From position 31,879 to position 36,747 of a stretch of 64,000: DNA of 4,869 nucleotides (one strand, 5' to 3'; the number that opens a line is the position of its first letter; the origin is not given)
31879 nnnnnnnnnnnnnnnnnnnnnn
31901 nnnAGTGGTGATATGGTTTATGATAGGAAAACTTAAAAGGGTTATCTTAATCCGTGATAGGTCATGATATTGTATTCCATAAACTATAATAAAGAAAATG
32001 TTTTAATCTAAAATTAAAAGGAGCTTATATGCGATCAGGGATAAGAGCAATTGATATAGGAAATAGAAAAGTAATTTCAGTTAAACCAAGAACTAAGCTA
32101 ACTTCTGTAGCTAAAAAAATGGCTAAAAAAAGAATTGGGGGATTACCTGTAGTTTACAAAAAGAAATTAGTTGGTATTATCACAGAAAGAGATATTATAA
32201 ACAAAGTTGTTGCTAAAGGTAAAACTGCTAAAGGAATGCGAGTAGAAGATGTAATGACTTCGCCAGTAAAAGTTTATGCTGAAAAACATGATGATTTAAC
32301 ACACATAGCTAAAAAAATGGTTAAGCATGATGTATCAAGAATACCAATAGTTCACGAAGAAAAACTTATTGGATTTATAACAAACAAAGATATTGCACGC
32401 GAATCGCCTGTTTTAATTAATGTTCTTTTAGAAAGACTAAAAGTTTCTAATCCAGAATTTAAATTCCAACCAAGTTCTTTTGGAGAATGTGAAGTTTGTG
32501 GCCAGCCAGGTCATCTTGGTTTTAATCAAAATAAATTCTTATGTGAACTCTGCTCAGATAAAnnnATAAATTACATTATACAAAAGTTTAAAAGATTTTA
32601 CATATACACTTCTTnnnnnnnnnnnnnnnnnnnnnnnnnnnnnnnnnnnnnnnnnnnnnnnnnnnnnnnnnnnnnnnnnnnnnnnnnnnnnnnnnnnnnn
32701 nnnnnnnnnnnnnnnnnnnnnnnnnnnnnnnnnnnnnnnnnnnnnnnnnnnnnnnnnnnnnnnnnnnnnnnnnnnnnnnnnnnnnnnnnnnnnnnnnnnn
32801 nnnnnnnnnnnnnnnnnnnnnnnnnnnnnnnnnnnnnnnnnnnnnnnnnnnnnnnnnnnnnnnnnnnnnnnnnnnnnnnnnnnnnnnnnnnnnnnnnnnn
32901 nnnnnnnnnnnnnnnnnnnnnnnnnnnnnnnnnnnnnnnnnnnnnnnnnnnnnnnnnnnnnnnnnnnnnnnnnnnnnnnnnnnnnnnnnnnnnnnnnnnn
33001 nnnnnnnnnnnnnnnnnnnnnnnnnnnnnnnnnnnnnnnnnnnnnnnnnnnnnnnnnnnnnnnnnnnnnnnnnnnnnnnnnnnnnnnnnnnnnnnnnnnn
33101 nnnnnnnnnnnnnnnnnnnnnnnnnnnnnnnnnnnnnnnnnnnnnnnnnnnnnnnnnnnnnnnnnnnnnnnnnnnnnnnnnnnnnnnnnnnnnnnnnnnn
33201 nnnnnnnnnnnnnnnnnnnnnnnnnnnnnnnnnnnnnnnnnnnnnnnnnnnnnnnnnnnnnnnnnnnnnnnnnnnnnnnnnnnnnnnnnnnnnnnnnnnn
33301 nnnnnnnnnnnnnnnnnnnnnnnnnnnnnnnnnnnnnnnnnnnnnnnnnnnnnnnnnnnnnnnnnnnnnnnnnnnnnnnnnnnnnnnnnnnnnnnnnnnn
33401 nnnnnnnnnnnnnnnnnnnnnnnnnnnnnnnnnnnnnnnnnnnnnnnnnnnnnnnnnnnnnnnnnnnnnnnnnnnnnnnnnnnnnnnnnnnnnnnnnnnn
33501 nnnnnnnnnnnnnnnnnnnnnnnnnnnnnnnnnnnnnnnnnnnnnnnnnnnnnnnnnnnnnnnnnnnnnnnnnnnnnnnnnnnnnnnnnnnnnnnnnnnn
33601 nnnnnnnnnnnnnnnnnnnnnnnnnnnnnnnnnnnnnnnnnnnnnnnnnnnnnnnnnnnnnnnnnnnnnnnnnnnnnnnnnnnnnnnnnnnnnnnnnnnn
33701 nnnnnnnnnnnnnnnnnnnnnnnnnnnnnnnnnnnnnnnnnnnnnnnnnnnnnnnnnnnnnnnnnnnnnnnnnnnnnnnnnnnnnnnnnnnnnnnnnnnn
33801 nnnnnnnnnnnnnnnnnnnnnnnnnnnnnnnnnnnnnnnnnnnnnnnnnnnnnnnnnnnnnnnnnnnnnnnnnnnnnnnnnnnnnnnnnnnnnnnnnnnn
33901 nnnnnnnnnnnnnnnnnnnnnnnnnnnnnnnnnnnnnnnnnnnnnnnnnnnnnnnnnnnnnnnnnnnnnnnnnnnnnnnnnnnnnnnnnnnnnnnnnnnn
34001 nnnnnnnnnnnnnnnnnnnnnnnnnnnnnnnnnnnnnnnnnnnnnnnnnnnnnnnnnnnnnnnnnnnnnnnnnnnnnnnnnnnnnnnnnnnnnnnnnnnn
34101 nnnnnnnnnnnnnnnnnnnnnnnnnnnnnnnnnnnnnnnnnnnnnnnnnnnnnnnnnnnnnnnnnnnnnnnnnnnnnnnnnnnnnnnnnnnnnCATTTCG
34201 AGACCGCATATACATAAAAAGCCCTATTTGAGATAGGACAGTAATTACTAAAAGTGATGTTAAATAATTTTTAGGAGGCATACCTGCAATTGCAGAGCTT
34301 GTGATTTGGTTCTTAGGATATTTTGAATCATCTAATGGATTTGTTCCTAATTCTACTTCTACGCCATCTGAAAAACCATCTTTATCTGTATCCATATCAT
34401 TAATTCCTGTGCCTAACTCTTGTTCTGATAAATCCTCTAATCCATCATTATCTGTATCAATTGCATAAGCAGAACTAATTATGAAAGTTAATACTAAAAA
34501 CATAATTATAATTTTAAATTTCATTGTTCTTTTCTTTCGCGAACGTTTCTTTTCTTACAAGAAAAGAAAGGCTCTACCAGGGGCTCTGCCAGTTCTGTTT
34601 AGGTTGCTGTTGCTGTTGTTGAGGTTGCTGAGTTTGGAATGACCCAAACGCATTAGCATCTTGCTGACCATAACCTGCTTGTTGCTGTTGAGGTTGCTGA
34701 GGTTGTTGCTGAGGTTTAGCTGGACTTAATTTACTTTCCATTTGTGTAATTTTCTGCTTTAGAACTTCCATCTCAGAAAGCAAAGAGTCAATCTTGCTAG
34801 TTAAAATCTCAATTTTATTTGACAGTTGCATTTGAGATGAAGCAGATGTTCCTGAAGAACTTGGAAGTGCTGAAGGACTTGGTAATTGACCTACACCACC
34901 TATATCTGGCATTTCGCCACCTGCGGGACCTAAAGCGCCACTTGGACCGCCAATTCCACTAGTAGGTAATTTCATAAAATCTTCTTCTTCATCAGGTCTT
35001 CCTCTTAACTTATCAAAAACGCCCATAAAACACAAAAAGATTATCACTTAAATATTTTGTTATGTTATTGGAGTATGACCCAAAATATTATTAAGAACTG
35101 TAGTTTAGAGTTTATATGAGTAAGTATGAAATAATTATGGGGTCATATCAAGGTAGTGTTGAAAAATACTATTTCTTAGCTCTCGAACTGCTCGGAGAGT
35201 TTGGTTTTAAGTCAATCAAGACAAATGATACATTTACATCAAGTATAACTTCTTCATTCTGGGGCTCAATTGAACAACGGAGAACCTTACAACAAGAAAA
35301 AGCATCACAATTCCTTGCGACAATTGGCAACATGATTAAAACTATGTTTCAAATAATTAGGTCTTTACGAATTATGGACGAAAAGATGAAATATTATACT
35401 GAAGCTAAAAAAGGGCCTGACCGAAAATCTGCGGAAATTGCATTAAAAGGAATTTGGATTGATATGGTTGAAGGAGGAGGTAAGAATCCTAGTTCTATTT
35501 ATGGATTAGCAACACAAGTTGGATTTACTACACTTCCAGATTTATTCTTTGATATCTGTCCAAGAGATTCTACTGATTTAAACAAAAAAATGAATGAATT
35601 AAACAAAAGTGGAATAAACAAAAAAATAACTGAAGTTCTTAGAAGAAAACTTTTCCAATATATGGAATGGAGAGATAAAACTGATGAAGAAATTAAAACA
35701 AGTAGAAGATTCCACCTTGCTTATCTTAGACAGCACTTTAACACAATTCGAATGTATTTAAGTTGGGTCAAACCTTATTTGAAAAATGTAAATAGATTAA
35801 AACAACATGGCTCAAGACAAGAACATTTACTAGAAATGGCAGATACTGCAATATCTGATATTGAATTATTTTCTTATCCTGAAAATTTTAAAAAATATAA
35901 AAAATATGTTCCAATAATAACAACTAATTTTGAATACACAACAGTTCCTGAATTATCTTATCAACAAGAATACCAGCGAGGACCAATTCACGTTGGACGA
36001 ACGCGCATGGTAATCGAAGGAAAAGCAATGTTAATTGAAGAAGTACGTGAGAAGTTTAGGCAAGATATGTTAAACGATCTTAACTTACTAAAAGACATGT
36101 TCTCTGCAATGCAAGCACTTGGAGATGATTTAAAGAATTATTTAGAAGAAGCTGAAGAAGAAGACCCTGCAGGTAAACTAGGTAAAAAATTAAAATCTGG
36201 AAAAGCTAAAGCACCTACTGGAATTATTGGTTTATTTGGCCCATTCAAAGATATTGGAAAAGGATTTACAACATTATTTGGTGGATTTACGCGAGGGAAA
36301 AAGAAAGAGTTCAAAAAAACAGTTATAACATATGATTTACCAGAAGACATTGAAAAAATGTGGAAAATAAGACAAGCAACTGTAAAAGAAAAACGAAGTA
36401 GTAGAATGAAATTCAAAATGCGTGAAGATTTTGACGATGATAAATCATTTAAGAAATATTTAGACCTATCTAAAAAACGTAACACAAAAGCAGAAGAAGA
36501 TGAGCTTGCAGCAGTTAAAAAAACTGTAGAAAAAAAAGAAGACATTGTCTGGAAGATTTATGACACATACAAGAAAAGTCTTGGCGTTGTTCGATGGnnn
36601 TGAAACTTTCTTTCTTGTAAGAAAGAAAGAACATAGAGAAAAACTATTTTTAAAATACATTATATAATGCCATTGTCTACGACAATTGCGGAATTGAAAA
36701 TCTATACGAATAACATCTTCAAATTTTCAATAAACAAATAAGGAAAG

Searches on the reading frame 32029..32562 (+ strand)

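Call 16: search_protein_families(library=pfam, proteins=[window:32029-32562:+], max_evalue=0.01)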
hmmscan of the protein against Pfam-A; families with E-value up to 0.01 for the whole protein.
window:32029-32562:+ (178 aa): 1 family
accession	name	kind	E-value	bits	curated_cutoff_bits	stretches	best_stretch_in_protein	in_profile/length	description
PF00571.33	CBS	-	4.5e-26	91.4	24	2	9-60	3-55/57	CBS domain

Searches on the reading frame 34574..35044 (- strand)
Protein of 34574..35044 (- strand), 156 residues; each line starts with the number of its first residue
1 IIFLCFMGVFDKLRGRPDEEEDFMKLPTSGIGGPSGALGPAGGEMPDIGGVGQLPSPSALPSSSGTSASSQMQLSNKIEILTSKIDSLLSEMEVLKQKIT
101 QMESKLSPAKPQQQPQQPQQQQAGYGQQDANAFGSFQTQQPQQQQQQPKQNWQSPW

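Call 16: search_protein_families(library=pfam, proteins=[window:34574-35044:-], max_evalue=0.01)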
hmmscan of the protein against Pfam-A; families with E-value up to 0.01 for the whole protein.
window:34574-35044:- (156 aa): 0 families

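Call 30: search_protein_families(library=ncbifam, proteins=[window:34574-35044:-], max_evalue=0.1)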
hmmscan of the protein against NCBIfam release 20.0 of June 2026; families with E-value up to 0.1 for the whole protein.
window:34574-35044:- (156 aa): 4 families
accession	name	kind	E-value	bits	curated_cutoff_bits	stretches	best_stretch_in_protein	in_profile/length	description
TIGR04523.1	Mplasa_alph_rch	subfamily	0.008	14.1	270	1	71-110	505-544/745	helix-rich protein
NF007974.0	PRK10698.1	equivalog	0.045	13.4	336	1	73-123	96-146/222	phage shock protein PspA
NF045995.1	MAG0865_DivIVA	hypoth_equivalog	0.082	13.1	55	0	75-106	26-57/69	MAG0865 family DivIVA-related protein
NF038291.1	rep_pAB02_ORF2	subfamily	0.09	13.1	85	0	68-149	65-148/172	plasmid replication DNA-binding protein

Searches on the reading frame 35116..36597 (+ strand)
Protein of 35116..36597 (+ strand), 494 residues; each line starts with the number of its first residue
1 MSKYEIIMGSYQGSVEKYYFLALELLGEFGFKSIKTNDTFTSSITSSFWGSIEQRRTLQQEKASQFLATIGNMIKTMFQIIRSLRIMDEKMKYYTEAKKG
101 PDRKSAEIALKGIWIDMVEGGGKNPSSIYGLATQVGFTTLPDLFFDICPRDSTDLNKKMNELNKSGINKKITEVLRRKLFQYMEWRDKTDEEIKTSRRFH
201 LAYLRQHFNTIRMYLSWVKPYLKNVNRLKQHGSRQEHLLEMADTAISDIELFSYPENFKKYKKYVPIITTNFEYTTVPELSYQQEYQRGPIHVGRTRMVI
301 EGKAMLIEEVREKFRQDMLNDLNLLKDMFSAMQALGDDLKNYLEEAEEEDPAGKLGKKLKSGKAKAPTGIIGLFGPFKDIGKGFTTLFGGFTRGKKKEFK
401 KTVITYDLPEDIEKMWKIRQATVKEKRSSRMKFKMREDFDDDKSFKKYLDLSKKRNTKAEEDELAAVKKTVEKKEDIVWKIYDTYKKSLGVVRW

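Call 16: search_protein_families(library=pfam, proteins=[window:35116-36597:+], max_evalue=0.01)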
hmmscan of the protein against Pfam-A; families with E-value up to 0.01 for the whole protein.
window:35116-36597:+ (494 aa): 0 families

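Call 30: search_protein_families(library=ncbifam, proteins=[window:35116-36597:+], max_evalue=0.1)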
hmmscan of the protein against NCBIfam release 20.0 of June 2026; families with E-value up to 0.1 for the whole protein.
window:35116-36597:+ (494 aa): 0 families

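Call 36: find_homologous_proteins(query=window:35116-36597:+, max_evalue=0.001)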
Query window:35116-36597:+ (494 aa): 870 proteins with E <= 0.001 among 8000 candidates; the best 120 are listed.
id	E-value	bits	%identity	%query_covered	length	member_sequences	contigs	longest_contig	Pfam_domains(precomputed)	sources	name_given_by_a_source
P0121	0.0e+0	1089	100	99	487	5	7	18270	-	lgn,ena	-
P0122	5.8e-240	815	74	100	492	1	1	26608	-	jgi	jgi:hypothetical protein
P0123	7.0e-198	676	60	100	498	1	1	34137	-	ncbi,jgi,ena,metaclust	metaclust:\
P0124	1.9e-190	652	60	99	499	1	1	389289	-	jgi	jgi:hypothetical protein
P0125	1.2e-189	649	59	100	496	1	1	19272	-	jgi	jgi:hypothetical protein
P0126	1.3e-186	639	59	100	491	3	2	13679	-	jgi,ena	jgi:hypothetical protein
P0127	8.3e-182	623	57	100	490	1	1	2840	-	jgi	jgi:hypothetical protein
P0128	5.5e-180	617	56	100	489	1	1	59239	-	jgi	jgi:hypothetical protein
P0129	5.0e-170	585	55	100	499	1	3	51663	-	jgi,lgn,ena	jgi:hypothetical protein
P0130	1.1e-162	560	53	100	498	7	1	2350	-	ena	-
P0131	3.1e-116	407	49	81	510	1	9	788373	-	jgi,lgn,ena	jgi:hypothetical protein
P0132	2.9e-112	394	50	74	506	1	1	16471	-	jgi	-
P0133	3.3e-110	387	47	79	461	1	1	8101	-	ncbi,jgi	-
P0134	2.3e-101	358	45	78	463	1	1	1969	-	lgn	-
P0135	2.3e-99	352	43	79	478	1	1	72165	-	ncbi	-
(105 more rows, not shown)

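Call 49: predict_structure(alignment_id=A3)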
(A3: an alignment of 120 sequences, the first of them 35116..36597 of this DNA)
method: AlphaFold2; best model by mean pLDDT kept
length: 494 residues; sequences in the alignment: 120
mean_pLDDT: 83.5   pTM: 0.73
mean pLDDT of the five models: 83.5, 81.4, 80.5, 80.0, 80.0
residues with pLDDT >= 90: 261; 70-90: 144; 50-70: 52; < 50: 37
segments of 3 or more residues with pLDDT < 50: 46-49, 372-404
pLDDT, mean of each block of 10 residues (from residue 1): 87 87 96 88 54 73 89 92 95 93 94 94 92 92 96 96 94 96 96 93 90 85 71 61 74 96 96 87 68 90 96 89 80 80 84 71 65 46 44 42 62 94 82 86 93 94 95 85 92 71
secondary structure, 60 per line:
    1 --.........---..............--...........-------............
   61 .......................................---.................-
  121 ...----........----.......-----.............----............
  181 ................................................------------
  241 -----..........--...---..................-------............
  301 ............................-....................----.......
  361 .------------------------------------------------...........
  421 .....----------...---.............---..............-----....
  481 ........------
elements in order: E3-11 H15-28 E31-41 H49-99 H103-119 H128-135 H140-146 H152-164 H169-228 E246-255 E264-281 E289-306 H307-328 H330-349 H354-361 H410-425 H442-454 H458-471 H477-488

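Call 51: fold_search(model_id=the predicted structure, library=pdb)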
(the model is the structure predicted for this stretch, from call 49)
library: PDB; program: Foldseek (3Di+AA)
matches with E <= 10: 315; with E <= 0.001: 0
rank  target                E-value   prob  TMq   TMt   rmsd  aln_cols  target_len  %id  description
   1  4tko                  2.1e-02  0.41  0.14  0.19  28.1       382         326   10  Structure of the periplasmic adaptor protein EmrA (released 2014-07-09)
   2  6z6o_C                1.6e-01  0.28  0.11  0.10  23.1       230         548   12  HDAC-TC (released 2021-02-17)
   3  6z6f_C                2.7e-01  0.21  0.11  0.10  23.4       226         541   12  HDAC-PC (released 2021-02-17)
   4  6wvd                  3.3e-01  0.13  0.11  0.13  22.4       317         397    9  Human JAGN1 (released 2021-01-13)
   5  5xg2                  4.4e-01  0.15  0.11  0.19  25.5       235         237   14  Crystal structure of a coiled-coil segment (residues 345-468 and 694-814) of Pyrococcus yayanosii Smc (released 2017-06-07)
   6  3klx_A                4.9e-01  0.33  0.07  0.16  15.7        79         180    2  Crystal structure of native abscisic acid receptor PYL3 (released 2010-11-10)
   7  5jo2_A                5.4e-01  0.16  0.07  0.16  17.0       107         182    6  Crystal structure of abscisic acid-bound abscisic acid receptor PYL3 in complex with type 2C protein phosphatase HAB1 (released 2016-09-07)
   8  1pp6_E                5.7e-01  0.06  0.06  0.11  12.9       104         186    9  VVA2 (STRIP CRYSTAL FORM) (released 2004-08-24)
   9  3ron_B                6.2e-01  0.14  0.09  0.19  14.5       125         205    9  Crystal Structure and Hemolytic Activity of the Cyt1Aa Toxin from Bacillus thuringiensis subsp. israelensis (released 2011-10-12)
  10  8i4v_B                6.6e-01  0.21  0.10  0.18  15.0       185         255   12  Cryo-EM structure of 5-subunit Smc5/6 arm region (released 2024-06-26)
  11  1bg1_A                7.2e-01  0.06  0.10  0.09  25.9       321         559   10  TRANSCRIPTION FACTOR STAT3B/DNA COMPLEX (released 1999-01-13)
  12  6ewy                  7.6e-01  0.15  0.11  0.24  18.9       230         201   11  RipA Peptidoglycan hydrolase (Rv1477, Mycobacterium tuberculosis) N-terminal domain (released 2018-05-02)
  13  6f5p_A                7.6e-01  0.13  0.10  0.08  10.3       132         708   12  A mechanism for the activation of the influenza virus transcriptase (released 2018-09-19)
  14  6h6f_A                8.0e-01  0.28  0.17  0.04  25.5       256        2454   12  PTC3 holotoxin complex from Photorhabdus luminiscens - Mutant TcC-D651A (released 2018-10-03)
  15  6l7e_A                8.0e-01  0.20  0.16  0.04  26.3       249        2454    9  Toxin Complex TcdA1-TcdB1-TccC2 (released 2020-11-04)
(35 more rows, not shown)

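Call 63: search_protein_families(library=padloc, proteins=[window:35116-36597:+], max_evalue=0.01)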
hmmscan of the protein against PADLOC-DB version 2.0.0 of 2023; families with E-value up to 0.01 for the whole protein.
window:35116-36597:+ (494 aa): 0 families

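Call 80: fold_search(model_id=the predicted structure, library=viral)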
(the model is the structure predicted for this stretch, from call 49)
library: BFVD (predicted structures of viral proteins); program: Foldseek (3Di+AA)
matches with E <= 10: 502; with E <= 0.001: 0
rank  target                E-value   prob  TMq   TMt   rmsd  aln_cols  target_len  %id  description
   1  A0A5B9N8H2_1          1.5e-02  0.47  0.12  0.07  21.0       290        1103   10  (no name in the UniProt tables at hand)
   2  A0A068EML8            2.8e-02  0.20  0.09  0.10  24.2       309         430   10  Maturation/attachment protein [Marine phage EC]
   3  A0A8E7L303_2          3.9e-02  0.18  0.10  0.08  19.5       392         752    9  Tail protein [Enterococcus phage 113]
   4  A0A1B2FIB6            4.3e-02  0.47  0.16  0.23  26.3       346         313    8  (no name in the UniProt tables at hand)
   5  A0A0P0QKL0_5          4.6e-02  0.11  0.11  0.05  32.6       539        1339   12  (no name in the UniProt tables at hand)
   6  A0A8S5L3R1            5.0e-02  0.16  0.13  0.12  26.3       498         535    7  Maturation protein [ssRNA phage SRR5466725_8]
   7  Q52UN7                5.5e-02  0.08  0.06  0.03  27.8       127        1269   15  Major capsid protein [Cyprinid herpesvirus 1]
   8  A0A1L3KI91            6.7e-02  0.07  0.09  0.10  23.9       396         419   10  Maturation protein [Hubei levi-like virus 6]
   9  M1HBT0                8.2e-02  0.38  0.09  0.12  12.7       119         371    8  (no name in the UniProt tables at hand)
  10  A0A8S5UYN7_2          8.6e-02  0.77  0.19  0.12  20.3       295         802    6  Endosialidase chaperone [Siphoviridae sp. ctkKt3]
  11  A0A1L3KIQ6            1.1e-01  0.07  0.09  0.09  27.9       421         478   11  Uncharacterized protein [Hubei levi-like virus 8]
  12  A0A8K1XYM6            1.2e-01  0.09  0.11  0.11  27.0       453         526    7  (no name in the UniProt tables at hand)
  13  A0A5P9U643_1          2.3e-01  0.08  0.10  0.06  29.3       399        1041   11  (no name in the UniProt tables at hand)
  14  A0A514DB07            2.6e-01  0.05  0.07  0.08  28.0       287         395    9  Maturation [Leviviridae sp.]
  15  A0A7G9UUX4            3.4e-01  0.09  0.11  0.06  29.9       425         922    9  (no name in the UniProt tables at hand)
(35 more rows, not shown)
